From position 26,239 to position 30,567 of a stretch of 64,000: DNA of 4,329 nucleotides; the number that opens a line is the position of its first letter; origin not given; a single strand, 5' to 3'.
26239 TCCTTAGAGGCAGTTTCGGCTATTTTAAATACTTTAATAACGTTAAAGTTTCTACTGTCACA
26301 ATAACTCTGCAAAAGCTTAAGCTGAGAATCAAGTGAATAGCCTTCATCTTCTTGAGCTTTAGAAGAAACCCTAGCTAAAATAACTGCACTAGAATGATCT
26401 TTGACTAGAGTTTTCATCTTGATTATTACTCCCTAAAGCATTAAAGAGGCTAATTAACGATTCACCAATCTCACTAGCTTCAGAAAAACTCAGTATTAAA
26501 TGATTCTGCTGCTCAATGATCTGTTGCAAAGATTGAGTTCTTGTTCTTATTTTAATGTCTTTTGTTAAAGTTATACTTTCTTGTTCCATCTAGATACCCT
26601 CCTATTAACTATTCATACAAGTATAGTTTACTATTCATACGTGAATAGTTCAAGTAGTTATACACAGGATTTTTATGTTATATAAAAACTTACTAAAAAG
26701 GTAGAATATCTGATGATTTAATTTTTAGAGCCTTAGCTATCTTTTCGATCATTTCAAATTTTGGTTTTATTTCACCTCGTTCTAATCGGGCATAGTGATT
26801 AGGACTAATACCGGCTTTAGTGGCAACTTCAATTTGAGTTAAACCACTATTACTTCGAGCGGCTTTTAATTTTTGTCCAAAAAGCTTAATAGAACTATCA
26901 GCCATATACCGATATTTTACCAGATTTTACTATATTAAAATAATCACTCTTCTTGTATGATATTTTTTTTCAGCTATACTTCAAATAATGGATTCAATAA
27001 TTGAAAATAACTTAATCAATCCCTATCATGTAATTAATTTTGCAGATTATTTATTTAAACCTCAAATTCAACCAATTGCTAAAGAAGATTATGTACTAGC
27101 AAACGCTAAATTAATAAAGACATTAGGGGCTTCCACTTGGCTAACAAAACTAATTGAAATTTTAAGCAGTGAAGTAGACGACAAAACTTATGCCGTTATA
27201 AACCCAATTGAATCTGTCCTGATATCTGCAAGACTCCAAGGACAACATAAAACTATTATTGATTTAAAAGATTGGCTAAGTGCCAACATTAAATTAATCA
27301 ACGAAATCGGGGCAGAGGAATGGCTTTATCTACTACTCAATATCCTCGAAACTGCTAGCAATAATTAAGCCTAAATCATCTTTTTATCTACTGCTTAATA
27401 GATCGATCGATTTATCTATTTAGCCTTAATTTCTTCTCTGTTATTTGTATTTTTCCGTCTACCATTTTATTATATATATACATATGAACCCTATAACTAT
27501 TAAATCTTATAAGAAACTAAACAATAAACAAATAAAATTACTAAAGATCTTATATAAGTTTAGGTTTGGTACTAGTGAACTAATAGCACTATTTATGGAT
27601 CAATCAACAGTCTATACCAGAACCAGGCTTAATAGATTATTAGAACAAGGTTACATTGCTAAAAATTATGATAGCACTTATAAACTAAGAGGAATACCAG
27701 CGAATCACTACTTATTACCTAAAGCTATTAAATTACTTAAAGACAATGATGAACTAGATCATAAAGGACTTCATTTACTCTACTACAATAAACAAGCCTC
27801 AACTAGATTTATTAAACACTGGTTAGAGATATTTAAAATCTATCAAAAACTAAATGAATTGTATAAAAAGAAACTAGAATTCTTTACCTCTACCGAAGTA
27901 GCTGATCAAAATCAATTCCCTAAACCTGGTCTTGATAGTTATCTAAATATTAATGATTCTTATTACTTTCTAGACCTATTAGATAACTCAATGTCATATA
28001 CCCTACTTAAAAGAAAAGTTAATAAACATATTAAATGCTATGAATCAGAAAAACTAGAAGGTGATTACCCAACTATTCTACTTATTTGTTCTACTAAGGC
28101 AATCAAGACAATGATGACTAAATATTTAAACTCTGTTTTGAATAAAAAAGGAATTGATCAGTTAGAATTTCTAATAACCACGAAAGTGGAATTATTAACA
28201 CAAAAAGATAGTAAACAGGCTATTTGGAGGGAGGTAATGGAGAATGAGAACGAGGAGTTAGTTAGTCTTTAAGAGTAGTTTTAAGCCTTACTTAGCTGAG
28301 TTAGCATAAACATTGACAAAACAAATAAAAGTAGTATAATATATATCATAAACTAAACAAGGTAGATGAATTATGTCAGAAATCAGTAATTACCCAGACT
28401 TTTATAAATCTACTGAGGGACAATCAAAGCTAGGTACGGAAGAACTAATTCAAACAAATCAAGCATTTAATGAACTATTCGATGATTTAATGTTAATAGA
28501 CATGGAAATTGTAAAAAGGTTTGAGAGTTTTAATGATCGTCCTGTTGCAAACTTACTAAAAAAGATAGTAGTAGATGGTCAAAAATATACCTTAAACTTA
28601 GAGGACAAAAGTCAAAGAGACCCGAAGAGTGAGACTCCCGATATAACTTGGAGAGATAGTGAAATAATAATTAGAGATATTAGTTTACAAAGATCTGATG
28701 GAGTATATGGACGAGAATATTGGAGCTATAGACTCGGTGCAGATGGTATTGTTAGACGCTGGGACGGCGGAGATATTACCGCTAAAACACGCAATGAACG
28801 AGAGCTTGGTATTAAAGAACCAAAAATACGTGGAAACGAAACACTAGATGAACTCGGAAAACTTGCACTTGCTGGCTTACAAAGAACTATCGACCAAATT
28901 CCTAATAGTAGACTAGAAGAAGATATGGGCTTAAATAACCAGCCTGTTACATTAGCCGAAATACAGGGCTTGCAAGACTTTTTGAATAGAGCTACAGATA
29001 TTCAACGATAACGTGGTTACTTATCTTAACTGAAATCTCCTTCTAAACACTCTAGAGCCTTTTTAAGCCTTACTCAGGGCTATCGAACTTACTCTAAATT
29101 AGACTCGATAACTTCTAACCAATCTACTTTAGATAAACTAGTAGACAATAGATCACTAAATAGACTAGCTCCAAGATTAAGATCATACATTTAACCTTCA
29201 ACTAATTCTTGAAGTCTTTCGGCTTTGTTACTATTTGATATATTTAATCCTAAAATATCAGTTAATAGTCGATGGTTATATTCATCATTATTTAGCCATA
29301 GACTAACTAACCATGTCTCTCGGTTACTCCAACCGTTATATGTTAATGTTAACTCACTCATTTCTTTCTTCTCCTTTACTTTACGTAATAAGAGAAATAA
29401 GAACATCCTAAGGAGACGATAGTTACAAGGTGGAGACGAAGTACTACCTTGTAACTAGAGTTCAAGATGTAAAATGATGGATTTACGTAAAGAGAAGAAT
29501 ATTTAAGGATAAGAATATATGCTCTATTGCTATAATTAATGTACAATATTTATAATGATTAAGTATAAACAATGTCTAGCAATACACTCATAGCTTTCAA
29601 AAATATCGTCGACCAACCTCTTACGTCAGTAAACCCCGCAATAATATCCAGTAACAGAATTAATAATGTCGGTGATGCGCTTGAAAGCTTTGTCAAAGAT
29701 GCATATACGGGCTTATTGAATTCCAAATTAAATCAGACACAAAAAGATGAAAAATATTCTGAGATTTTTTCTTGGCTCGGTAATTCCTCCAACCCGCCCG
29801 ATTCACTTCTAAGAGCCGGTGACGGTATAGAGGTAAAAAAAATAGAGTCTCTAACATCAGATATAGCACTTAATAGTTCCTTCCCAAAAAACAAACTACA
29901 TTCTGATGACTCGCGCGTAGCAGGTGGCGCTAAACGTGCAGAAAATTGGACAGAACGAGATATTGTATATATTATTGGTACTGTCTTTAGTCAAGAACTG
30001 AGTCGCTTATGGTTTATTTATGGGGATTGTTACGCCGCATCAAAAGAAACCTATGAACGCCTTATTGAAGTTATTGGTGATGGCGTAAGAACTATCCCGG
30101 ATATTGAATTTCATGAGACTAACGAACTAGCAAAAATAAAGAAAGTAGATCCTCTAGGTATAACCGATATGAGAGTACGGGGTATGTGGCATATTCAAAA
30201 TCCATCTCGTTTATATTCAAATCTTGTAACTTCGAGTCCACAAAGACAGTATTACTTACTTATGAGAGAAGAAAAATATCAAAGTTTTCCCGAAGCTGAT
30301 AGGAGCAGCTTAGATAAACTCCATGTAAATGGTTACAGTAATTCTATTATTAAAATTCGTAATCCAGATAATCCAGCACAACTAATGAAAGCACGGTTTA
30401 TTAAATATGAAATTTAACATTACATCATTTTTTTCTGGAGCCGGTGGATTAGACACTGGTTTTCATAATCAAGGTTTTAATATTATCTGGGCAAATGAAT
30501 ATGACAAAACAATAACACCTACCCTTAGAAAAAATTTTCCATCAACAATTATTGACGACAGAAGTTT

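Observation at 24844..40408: A ~15.6 kb accessory island flanked by tRNA genes with integrase, relaxation protein, coupling ATPase, R-M and a candidate defence cassette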

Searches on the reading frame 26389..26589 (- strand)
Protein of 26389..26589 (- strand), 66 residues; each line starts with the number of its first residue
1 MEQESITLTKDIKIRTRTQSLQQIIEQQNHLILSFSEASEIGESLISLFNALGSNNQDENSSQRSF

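Call 6: search_protein_families(library=pfam, proteins=[window:26389-26589:-], max_evalue=0.01)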
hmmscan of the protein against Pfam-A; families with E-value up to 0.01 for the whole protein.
window:26389-26589:- (66 aa): 1 family
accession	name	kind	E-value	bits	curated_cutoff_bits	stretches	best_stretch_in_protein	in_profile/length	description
PF25075.1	DUF7799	-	0.0031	18.1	27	1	6-63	17-74/110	Domain of unknown function (DUF7799)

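Call 90: search_protein_families(library=phrogs, proteins=[window:26389-26589:-], max_evalue=0.001)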
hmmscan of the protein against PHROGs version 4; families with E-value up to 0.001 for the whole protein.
window:26389-26589:- (66 aa): 0 families

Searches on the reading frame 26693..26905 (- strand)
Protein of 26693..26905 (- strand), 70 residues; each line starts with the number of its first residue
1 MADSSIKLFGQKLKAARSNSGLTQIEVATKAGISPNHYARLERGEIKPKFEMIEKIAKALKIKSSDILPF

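Call 5: search_protein_families(library=pfam, proteins=[window:26693-26905:-], max_evalue=0.01)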
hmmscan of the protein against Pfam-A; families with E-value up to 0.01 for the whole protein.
window:26693-26905:- (70 aa): 6 families
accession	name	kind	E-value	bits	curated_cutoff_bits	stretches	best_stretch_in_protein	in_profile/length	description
PF01381.28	HTH_3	-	2.6e-15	56.6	23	1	13-64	1-52/55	Helix-turn-helix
PF13560.12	HTH_31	-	1.3e-12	48.3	27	1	9-61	2-55/64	Helix-turn-helix domain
PF12844.13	HTH_19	-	5.1e-11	42.7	30.2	1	10-64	1-55/64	Helix-turn-helix domain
PF13443.12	HTH_26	-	2.9e-06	27.9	22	1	16-68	5-58/63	Cro/C1-type HTH DNA-binding domain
PF13413.12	HTH_25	-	0.00034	20.8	24.6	1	13-47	2-36/62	Helix-turn-helix domain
PF21716.3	dnstrm_HI1420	-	0.0032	17.8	27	1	20-63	44-85/90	Probable addiction module antidote protein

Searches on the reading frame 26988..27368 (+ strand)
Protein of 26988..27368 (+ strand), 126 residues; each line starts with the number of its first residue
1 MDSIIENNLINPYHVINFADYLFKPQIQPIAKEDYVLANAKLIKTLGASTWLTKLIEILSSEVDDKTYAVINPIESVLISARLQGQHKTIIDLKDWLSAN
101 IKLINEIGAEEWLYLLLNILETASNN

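Call 5: search_protein_families(library=pfam, proteins=[window:26988-27368:+], max_evalue=0.01)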
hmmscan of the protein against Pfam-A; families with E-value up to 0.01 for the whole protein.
window:26988-27368:+ (126 aa): 0 families

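Call 53: search_protein_families(library=padloc, proteins=[window:26988-27368:+], max_evalue=0.001)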
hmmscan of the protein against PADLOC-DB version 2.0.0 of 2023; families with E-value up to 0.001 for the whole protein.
window:26988-27368:+ (126 aa): 0 families

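Call 54: search_protein_families(library=ncbifam, proteins=[window:26988-27368:+], max_evalue=0.001)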
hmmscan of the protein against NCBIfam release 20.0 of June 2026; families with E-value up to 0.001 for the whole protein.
window:26988-27368:+ (126 aa): 0 families

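Call 90: search_protein_families(library=phrogs, proteins=[window:26988-27368:+], max_evalue=0.001)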
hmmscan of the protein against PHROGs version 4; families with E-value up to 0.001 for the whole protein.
window:26988-27368:+ (126 aa): 0 families

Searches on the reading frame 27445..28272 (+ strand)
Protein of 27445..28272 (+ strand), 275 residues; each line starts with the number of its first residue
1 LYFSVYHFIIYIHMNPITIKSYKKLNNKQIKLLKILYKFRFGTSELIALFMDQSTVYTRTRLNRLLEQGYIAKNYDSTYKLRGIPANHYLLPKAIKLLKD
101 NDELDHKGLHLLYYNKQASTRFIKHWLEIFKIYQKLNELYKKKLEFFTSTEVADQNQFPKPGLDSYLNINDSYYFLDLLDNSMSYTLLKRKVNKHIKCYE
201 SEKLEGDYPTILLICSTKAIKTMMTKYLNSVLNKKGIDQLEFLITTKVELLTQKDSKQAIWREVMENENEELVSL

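Call 5: search_protein_families(library=pfam, proteins=[window:27445-28272:+], max_evalue=0.01)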
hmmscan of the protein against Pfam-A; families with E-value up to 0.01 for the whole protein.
window:27445-28272:+ (275 aa): 1 family
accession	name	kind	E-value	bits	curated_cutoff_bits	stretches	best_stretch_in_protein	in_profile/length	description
PF13814.12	Replic_Relax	-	3.1e-05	24.6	25.3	1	33-138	1-110/191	Replication-relaxation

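Call 53: search_protein_families(library=padloc, proteins=[window:27445-28272:+], max_evalue=0.001)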
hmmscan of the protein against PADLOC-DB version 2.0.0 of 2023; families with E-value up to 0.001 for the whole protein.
window:27445-28272:+ (275 aa): 0 families

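Call 54: search_protein_families(library=ncbifam, proteins=[window:27445-28272:+], max_evalue=0.001)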
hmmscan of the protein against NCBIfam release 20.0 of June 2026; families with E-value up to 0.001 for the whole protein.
window:27445-28272:+ (275 aa): 0 families

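Call 57: search_solved_structures(query=A2, max_evalue=1, show_alignments=1)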
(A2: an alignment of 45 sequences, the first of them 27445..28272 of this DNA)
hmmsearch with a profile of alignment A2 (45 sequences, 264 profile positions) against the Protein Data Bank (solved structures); distinct sequences matched with E-value up to 1: 40.
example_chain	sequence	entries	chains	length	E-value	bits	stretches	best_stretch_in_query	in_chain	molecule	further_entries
7dvn_A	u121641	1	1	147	2.4e-05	27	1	11-117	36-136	MarR family transcriptional regulator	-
7el2_A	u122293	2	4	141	7.3e-05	25.4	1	9-105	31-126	Homoprotocatechuate degradation operon regulator HpaR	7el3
4u3n_c0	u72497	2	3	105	0.0054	19.3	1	41-103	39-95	40S ribosomal protein S10-A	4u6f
4u3m_C0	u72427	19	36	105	0.0058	19.2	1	41-103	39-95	40S ribosomal protein S10-B | 40S ribosomal protein S10-A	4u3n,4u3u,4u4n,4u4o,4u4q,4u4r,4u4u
1xma_A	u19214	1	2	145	0.013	18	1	40-102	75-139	Predicted transcriptional regulator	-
6woo_KK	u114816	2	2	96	0.014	17.9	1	41-102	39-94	eS10 | Small ribosomal subunit protein eS10A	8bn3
3j6x_10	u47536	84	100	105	0.019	17.5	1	41-103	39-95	40S ribosomal protein S10 | 40S ribosomal protein S10-A | eS10 (yeast S10)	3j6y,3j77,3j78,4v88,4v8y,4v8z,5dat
5jlu_A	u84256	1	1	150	0.027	17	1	6-57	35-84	Adhesin competence repressor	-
5jls_A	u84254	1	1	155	0.029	16.9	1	6-57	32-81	Adhesin competence repressor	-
4v92_BK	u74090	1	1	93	0.041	16.4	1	41-96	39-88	ES10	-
5fci_C0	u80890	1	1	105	0.043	16.4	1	41-102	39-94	40S ribosomal protein S10-A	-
5i4l_C0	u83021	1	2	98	0.046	16.3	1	41-100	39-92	40S ribosomal protein S10-A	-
4uer_7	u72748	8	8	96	0.049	16.2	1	41-99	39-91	ES10 | 40S ribosomal protein S10-A | Small ribosomal subunit protein eS10A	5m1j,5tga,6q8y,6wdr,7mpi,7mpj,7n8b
6i7o_C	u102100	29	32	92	0.11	15.1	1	41-95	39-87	40S ribosomal protein S10-A | Small ribosomal subunit protein eS10A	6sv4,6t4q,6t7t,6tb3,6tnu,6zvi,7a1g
4ija_A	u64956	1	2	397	0.15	14.6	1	9-58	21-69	XylR protein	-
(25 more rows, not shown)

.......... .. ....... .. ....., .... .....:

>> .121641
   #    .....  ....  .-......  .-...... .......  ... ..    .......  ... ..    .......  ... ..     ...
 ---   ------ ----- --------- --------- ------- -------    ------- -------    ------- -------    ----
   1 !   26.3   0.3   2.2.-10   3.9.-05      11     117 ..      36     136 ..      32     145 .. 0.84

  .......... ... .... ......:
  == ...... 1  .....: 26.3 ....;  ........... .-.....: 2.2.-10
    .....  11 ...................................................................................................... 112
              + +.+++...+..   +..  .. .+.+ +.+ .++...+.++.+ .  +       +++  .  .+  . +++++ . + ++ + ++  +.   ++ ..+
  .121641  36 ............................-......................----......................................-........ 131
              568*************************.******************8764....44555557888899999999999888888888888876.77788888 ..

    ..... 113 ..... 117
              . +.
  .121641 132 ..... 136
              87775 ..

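Call 58: search_protein_families(library=pfam, alignment_id=A2, max_evalue=0.01)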
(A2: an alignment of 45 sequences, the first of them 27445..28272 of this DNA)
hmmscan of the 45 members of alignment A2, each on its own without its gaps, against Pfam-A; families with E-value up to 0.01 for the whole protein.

A. member 1, window:27445-28272:+ (275 aa): 1 family
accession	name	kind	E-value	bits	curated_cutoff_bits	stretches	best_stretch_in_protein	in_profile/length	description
PF13814.12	Replic_Relax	-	3.1e-05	24.6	25.3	1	33-138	1-110/191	Replication-relaxation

B. families by the number of members that match (of 45 scanned): 13 families
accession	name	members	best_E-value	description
PF13814.12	Replic_Relax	40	8.4e-14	Replication-relaxation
PF03501.21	S10_plectin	7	5.6e-05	Plectin/S10 domain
PF01978.25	TrmB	6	1.1e-05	Sugar-specific transcriptional regulator TrmB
PF12802.13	MarR_2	6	0.00074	MarR family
PF01047.28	MarR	3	0.0015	MarR family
PF22381.2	Staph_reg_Sar_Rot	2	0.00062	Transcriptional regulator SarA/Rot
PF13412.12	HTH_24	1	0.00035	Winged helix-turn-helix DNA-binding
PF01726.22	LexA_DNA_bind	1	0.00065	LexA DNA binding domain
PF18954.5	DUF5697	1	0.0042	Family of unknown function (DUF5697)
PF24023.1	DUF7335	1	0.0056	Family of unknown function (DUF7335)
PF14394.12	DUF4423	1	0.0058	Domain of unknown function (DUF4423)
PF23338.1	PTHB1_hp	1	0.0061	PTHB1 hairpin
PF03551.20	PadR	1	0.0075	Transcriptional regulator PadR-like family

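Call 81: search_dna_similar(query=window:27445-28272:+, collection=plasmids, mode=protein, max_rows=10, max_evalue=0.001)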
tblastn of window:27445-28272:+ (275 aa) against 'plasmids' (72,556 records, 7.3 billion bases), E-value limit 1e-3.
No match.

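Call 90: search_protein_families(library=phrogs, proteins=[window:27445-28272:+], max_evalue=0.001)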
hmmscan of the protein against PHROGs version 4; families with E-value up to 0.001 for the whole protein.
window:27445-28272:+ (275 aa): 1 family
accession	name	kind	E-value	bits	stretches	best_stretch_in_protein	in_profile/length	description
phrog_6669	-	unknown function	0.00061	20.8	0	20-84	13-77/158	-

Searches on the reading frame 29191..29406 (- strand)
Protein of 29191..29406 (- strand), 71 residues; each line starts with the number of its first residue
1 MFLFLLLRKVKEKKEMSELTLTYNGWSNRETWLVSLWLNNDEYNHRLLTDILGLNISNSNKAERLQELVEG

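Call 6: search_protein_families(library=pfam, proteins=[window:29191-29406:-], max_evalue=0.01)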
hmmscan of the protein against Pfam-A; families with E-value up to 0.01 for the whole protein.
window:29191-29406:- (71 aa): 1 family
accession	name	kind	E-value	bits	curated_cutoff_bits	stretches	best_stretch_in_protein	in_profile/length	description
PF23907.1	DUF7249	-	1.7e-11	45.4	27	1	22-64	4-46/93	Family of unknown function (DUF7249)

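Call 53: search_protein_families(library=padloc, proteins=[window:29191-29406:-], max_evalue=0.001)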
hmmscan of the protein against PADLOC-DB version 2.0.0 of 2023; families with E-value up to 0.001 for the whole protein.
window:29191-29406:- (71 aa): 0 families

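Call 90: search_protein_families(library=phrogs, proteins=[window:29191-29406:-], max_evalue=0.001)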
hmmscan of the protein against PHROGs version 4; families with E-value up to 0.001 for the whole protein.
window:29191-29406:- (71 aa): 1 family
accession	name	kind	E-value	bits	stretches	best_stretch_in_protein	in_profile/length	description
phrog_871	-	unknown function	4.4e-11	44.2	1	17-54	8-45/140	-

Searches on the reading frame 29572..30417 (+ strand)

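Call 5: search_protein_families(library=pfam, proteins=[window:29572-30417:+], max_evalue=0.01)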
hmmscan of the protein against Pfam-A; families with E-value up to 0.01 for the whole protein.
window:29572-30417:+ (281 aa): 1 family
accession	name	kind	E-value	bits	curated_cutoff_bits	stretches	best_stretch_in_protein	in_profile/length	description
PF09521.16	RE_NgoPII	-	8.3e-93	310.7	25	1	4-255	2-254/262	NgoPII restriction endonuclease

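Call 53: search_protein_families(library=padloc, proteins=[window:29572-30417:+], max_evalue=0.001)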
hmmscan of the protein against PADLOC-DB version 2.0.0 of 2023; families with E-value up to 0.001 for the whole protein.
window:29572-30417:+ (281 aa): 1 family
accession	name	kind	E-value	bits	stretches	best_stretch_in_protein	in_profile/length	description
PDLC03518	REase_II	-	1.8e-92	307.5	1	3-281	2-278/278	Type II restriction enzyme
